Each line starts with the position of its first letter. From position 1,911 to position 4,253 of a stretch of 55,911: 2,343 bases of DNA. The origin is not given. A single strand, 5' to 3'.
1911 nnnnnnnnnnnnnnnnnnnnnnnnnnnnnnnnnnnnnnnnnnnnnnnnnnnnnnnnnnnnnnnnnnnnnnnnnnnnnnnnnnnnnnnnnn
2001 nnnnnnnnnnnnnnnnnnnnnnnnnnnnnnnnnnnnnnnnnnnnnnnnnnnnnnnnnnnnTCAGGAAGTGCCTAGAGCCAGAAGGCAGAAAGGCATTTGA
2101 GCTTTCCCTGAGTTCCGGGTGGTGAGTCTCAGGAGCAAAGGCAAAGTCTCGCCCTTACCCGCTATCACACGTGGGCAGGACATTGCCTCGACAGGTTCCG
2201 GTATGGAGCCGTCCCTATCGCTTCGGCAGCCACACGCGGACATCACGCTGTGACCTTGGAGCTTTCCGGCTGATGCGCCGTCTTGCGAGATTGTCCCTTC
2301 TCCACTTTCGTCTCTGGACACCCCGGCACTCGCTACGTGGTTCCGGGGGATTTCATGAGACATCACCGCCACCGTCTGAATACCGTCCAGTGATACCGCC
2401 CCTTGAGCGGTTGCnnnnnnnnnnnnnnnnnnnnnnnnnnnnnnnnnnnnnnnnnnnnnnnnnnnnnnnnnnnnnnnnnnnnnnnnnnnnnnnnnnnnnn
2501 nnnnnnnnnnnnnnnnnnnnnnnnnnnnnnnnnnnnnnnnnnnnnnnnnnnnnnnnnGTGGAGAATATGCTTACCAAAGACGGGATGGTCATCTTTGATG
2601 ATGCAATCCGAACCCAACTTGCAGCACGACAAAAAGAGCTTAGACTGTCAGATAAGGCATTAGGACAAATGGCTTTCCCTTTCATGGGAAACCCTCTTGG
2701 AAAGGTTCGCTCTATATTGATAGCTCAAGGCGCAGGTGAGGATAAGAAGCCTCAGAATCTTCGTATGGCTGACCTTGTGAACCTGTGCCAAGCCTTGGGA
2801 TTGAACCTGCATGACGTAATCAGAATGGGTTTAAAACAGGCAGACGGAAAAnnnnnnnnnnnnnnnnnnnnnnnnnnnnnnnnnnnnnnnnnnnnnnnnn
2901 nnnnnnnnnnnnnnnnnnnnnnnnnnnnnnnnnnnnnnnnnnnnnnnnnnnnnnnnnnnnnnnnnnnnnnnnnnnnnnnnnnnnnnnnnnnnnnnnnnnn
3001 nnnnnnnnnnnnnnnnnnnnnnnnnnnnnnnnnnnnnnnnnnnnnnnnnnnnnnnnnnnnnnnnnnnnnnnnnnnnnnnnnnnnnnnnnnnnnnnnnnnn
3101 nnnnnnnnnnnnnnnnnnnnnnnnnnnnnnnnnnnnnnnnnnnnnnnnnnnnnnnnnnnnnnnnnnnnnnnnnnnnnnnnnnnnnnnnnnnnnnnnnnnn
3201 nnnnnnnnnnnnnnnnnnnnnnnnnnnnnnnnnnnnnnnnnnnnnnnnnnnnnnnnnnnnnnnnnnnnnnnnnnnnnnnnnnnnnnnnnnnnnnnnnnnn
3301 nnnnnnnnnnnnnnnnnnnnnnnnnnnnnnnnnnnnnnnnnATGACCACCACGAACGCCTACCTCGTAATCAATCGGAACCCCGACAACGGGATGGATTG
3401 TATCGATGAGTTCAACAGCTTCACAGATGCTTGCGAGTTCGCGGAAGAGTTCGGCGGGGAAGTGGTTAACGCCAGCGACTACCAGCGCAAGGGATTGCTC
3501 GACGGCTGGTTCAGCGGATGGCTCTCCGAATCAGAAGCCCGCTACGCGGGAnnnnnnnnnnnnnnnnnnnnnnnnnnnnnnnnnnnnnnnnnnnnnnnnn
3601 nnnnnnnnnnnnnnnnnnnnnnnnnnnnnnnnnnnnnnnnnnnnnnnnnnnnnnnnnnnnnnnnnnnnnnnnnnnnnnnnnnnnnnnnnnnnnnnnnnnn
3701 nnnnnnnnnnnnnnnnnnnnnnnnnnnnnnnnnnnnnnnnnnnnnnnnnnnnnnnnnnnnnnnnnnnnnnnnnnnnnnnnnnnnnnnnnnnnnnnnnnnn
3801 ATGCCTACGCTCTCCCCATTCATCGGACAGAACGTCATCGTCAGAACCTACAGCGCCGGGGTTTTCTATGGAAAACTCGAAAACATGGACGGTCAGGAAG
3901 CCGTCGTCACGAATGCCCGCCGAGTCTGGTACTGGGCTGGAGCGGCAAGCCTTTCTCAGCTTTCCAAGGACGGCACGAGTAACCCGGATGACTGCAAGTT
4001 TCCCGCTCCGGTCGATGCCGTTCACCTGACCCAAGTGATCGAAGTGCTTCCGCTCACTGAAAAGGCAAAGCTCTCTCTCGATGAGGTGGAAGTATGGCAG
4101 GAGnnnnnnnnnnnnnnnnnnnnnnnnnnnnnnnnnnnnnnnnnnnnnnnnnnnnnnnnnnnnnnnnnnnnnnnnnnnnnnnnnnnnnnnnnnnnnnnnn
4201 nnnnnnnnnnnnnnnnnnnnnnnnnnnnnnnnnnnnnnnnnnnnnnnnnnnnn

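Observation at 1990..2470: About 480-bp GC-rich ORF-free block next to tRNAs: candidate large structured ncRNA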

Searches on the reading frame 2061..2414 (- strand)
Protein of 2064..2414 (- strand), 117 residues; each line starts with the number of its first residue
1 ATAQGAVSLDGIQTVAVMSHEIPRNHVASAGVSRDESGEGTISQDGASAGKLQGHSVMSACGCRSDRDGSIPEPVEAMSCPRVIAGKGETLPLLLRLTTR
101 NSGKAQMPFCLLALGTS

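Call 12: search_protein_families(library=pfam, proteins=[window:2061-2372:-], max_evalue=0.01)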
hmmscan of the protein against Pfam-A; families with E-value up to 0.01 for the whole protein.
window:2061-2372:- (103 aa): 0 families

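Call 35: find_homologous_proteins(query=window:2061-2372:-, max_evalue=0.001)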
Query window:2061-2372:- (103 aa): 12 proteins with E <= 0.001 among 18 candidates.
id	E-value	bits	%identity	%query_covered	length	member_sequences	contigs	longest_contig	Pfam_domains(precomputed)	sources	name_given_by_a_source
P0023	1.3e-57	210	98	97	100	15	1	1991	-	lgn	-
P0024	2.2e-56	206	97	97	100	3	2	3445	-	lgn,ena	-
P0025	1.3e-54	200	99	91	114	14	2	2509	-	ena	-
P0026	1.0e-52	194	99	89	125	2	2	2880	-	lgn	-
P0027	1.3e-52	194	96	91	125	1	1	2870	-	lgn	-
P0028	7.1e-52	192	89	97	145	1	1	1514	-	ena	-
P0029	1.4e-51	191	91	95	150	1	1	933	-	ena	-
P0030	1.8e-51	190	89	97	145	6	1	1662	-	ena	-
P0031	8.0e-51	188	97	89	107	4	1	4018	-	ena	-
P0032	1.2e-50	188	86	97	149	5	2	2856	-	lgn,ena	-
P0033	7.4e-19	86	100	43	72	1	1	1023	-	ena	-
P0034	4.0e-11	61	83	39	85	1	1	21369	-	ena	-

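Call 36: find_encoding_contigs(protein=P0034, flank=3000, max_places=4)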
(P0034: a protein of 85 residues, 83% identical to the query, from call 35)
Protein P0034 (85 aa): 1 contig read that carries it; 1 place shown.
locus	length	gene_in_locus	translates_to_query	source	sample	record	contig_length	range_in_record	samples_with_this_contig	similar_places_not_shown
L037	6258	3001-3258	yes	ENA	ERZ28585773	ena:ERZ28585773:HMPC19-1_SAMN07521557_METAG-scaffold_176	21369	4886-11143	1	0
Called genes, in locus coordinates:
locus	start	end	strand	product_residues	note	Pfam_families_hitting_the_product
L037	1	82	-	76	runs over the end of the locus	-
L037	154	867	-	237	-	PF02498:Bro-N, PF03374:ANT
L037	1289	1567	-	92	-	-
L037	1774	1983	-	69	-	-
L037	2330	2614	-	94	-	-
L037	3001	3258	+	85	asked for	-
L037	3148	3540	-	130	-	-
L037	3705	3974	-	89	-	-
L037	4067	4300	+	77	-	PF01381:HTH_3 (weak)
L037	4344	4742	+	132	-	-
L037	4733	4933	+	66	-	-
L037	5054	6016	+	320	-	-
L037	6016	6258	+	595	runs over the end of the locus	PF09250:Prim-Pol, PF08708:PriCT_1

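Call 37: find_encoding_contigs(protein=P0032, flank=3000, max_places=4)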
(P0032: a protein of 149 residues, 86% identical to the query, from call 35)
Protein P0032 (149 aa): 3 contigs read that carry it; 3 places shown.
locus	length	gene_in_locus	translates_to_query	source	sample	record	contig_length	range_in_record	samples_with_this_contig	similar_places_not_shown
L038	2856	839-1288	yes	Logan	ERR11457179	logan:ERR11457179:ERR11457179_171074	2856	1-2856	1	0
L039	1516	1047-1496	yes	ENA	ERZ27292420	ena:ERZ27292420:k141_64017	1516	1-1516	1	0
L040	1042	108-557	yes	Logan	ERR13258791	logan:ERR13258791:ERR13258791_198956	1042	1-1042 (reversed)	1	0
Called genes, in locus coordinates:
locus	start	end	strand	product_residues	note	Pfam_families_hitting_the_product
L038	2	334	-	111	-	?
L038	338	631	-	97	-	-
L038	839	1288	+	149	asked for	-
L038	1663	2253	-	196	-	-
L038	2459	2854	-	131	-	?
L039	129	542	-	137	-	PF02452:PemK_toxin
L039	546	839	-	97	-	-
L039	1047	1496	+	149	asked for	-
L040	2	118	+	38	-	?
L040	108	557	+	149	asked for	-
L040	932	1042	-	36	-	?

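Call 38: find_encoding_contigs(protein=P0028, flank=3000, max_places=4)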
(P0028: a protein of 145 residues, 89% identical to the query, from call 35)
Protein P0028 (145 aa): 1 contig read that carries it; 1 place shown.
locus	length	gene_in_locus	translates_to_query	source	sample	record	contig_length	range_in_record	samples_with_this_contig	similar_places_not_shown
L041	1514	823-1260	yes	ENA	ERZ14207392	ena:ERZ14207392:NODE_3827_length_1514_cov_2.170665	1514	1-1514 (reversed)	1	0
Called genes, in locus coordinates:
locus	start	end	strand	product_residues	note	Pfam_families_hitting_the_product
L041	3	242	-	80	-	?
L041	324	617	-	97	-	-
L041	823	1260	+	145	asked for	-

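Call 82: search_protein_families(library=pfam, proteins=[window:2064-2414:-], max_evalue=1)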
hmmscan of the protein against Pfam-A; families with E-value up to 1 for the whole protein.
seq(117 aa): 0 families
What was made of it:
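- Translations have no Pfam hit, including a TGA=Trp reading (calls 12, 82). The TGA=Trp translation has no Pfam hit (call 82).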

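Call 89: find_related_loci(query=A8, collection=viral_contigs, flank=3000)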
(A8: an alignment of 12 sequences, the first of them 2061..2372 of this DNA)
Query A8 (103 aa) in viral_contigs; peptide patterns used: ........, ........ (x = any residue, [..] = any of these).
16 stretches matched a pattern; 5 encode a relative of the query (tblastn E <= 1e-3); 5 distinct loci.
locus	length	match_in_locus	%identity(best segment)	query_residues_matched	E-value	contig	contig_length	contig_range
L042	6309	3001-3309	98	1-103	3e-65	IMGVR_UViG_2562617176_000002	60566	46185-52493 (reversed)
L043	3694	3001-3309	97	1-103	8e-65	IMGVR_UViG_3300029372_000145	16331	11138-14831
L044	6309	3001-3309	92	1-103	1e-52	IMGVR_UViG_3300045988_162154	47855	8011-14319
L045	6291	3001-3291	94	1-97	3e-50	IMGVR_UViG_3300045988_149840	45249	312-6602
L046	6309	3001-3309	90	1-103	2e-51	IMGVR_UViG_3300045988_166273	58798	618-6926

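Call 92: search_protein_representatives(protein=window:2061-2372:-)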
Query: 103 residues. Proteins with E-value up to 0.001 (for the whole library): 7; up to 1e-10: 5; up to 1e-30: 2. The best 7 are listed.
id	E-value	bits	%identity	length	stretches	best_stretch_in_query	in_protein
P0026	3.3e-53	194.2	99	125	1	4-95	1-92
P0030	5.7e-52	190.2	94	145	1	4-97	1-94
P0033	2.3e-19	85.6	96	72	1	4-49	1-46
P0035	3.1e-16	75.6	36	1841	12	23-65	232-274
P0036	3.3e-12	62.7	46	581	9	62-81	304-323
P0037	3.5e-05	40.2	39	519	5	45-78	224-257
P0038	4.3e-04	36.7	33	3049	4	13-75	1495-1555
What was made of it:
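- Apart from other copies of this same block, searching the longest junk ORF (103 aa, - strand) found only weak matches to four long multi-stretch proteins that I judged spurious, in 5.8 billion and 1.84 billion protein libraries (calls 35, 92). Apart from translations of the same DNA, only weak matches to four long multi-stretch proteins turned up (calls 35, 92).
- Tried and rejected: All three returned the same family, plus four weak multi-stretch hits in long proteins that I judged spurious (calls 35, 89, 92).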

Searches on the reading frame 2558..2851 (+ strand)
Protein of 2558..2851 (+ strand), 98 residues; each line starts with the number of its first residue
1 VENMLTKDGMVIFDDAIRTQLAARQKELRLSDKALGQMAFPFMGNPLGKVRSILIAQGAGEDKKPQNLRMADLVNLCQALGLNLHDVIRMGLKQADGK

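Call 11: find_related_loci(query=window:2558-2851:+, collection=viral_contigs, flank=6000)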
Query window:2558-2851:+ (98 aa) in viral_contigs; peptide patterns used: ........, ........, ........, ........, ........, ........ (x = any residue, [..] = any of these).
5 stretches matched a pattern; 2 encode a relative of the query (tblastn E <= 1e-3); 2 distinct loci.
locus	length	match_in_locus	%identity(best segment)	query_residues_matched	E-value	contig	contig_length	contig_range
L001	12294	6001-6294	99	1-98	1e-62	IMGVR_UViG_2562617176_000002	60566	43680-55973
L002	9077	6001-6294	99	1-98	1e-62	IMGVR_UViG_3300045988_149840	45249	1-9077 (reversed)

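Call 12: search_protein_families(library=pfam, proteins=[window:2558-2851:+], max_evalue=0.01)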
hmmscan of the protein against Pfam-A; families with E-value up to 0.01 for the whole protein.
window:2558-2851:+ (98 aa): 0 families

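Call 17: find_homologous_proteins(query=window:2558-2851:+, max_evalue=0.001)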
Query window:2558-2851:+ (98 aa): 22 proteins with E <= 0.001 among 22 candidates.
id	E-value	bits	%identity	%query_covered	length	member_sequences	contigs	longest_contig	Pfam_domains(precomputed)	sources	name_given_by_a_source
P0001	1.7e-53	196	99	97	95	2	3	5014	-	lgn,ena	-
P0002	1.7e-53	196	99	97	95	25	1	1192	-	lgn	-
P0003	2.6e-52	193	98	97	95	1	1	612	-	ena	-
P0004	9.4e-46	172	91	92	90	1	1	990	-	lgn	-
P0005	1.3e-41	158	79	97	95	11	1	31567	-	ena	-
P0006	1.3e-41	158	80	95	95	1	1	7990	-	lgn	-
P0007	4.9e-41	157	77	97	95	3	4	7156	-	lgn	-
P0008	5.0e-41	157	76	97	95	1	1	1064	-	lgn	-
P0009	9.4e-41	156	79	97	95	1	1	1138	-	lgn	-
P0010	1.9e-40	155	76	97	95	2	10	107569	-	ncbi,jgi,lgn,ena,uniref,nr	ncbi:hypothetical protein [uncultured Desulfovibrio sp.]|uniref:hypothetical protein n=1 Tax=uncultu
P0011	1.9e-40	155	74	100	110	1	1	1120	-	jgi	jgi:hypothetical protein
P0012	2.7e-40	154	79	97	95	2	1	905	-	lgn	-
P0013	1.2e-39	152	77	96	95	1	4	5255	-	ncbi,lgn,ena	-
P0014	2.8e-39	151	76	97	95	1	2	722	-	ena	-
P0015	6.4e-39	150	76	96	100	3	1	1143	-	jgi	jgi:hypothetical protein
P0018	3.7e-36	141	72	97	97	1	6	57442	-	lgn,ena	-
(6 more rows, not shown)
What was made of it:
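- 2558..2854 (+): 98-aa immunity-type regulator. The HTH fold is inferred from its sequence pattern only. It has 22 homologues, one named as from an uncultured Desulfovibrio (call 17).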

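Call 24: find_encoding_contigs(protein=P0010, flank=4000, max_places=5)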
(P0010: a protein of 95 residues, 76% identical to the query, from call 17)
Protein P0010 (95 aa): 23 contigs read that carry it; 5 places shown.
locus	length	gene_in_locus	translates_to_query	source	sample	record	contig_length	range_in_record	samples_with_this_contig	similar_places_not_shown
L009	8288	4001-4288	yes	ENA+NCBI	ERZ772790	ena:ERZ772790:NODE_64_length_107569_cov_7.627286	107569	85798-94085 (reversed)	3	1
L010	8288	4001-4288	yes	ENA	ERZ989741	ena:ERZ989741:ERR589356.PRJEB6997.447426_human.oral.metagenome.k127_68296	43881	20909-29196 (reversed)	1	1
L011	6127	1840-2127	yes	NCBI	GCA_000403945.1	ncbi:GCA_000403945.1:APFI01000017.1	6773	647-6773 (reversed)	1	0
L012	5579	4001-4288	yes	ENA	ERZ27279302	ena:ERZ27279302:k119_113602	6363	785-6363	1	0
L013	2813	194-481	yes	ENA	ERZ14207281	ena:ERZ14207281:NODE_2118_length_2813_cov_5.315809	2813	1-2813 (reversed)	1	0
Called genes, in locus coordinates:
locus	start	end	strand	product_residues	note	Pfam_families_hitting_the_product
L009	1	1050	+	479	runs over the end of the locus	PF02881:SRP54_N, PF13191:AAA_16 (weak), PF13604:AAA_30 (weak), PF00448:SRP54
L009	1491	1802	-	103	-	PF02498:Bro-N (weak)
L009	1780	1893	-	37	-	-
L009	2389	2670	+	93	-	-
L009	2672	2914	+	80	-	PF13711:DUF4160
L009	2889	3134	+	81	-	PF10387:DUF2442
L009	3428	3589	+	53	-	-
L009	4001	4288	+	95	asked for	-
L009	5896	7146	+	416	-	PF00275:EPSP_synthase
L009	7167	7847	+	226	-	PF04972:BON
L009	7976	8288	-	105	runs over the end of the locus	-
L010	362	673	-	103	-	PF02498:Bro-N (weak)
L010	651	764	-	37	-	-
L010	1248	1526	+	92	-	-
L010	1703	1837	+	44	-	-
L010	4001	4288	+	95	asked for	-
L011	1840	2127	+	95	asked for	-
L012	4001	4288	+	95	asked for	-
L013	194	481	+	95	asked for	-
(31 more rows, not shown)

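Call 25: find_encoding_contigs(protein=P0018, flank=4000, max_places=5)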
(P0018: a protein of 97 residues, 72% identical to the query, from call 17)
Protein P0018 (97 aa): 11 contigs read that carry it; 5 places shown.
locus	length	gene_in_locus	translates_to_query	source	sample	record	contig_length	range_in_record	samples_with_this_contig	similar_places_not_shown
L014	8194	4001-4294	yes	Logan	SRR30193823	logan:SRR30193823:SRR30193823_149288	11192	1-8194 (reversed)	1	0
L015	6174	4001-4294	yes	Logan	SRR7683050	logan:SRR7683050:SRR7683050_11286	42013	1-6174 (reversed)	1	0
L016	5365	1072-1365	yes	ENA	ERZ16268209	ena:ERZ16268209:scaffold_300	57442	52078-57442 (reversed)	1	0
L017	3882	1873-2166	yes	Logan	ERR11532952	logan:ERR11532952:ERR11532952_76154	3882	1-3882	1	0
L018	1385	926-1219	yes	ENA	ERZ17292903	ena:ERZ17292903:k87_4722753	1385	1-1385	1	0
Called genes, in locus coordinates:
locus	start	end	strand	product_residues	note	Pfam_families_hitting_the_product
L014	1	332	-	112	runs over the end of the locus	-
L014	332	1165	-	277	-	PF10547:P22_AR_N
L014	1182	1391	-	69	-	-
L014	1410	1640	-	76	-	-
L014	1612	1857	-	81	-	-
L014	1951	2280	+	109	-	-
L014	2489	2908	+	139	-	-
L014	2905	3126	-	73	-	-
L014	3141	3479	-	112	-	PF14359:DUF4406 (weak)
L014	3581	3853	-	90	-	-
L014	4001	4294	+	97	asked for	-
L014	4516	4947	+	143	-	-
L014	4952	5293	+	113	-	-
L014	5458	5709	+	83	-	-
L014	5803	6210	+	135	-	PF23791:DUF7173 (weak)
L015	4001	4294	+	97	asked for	-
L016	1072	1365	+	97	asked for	-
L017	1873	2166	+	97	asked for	-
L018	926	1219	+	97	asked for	-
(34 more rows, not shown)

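Call 26: find_encoding_contigs(protein=P0005, flank=4000, max_places=5)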
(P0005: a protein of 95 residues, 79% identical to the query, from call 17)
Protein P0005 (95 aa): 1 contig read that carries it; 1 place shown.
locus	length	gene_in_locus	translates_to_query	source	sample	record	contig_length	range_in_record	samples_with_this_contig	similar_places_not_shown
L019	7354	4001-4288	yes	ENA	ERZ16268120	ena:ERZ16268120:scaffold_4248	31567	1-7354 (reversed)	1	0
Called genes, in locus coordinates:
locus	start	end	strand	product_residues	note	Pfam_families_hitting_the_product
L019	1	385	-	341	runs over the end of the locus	-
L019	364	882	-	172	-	PF04480:DUF559, PF18741:MTES_1575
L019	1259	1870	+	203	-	PF00717:Peptidase_S24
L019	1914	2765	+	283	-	PF00574:CLP_protease (weak), PF01972:SDH_protease, PF25145:NfeD1b_N (faint)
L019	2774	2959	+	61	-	-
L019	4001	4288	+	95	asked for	-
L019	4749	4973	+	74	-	-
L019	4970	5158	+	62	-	-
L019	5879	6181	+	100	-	-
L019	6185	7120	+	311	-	-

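Call 66: search_protein_families(library=phrogs, proteins=[window:2558-2851:+], max_evalue=0.001)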
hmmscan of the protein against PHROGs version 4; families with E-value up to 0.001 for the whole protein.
window:2558-2851:+ (98 aa): 0 families

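Call 77: search_solved_structures(query=window:2558-2851:+, max_evalue=1)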
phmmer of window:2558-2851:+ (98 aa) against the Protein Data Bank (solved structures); distinct sequences matched with E-value up to 1: 0.
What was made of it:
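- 2558..2854 (+): It has no Pfam, PHROG or PDB match (calls 12, 66, 77).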

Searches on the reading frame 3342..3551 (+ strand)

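Call 12: search_protein_families(library=pfam, proteins=[window:3342-3551:+], max_evalue=0.01)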
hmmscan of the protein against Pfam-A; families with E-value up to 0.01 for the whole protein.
window:3342-3551:+ (70 aa): 1 family
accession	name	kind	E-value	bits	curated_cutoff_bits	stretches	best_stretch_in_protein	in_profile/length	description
PF05573.18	NosL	-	0.005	17.6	24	1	3-48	81-127/131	NosL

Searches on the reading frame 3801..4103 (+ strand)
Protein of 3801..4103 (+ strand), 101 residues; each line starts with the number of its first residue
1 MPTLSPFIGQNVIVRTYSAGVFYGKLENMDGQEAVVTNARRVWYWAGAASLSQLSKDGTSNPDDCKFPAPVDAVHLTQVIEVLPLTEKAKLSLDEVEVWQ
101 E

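Call 12: search_protein_families(library=pfam, proteins=[window:3801-4103:+], max_evalue=0.01)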
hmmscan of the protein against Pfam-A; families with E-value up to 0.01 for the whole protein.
window:3801-4103:+ (101 aa): 1 family
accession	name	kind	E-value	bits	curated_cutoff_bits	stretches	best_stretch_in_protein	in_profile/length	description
PF22253.2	DUF6948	-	7.9e-29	100.1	27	1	9-92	1-84/85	Domain of unknown function (DUF6948)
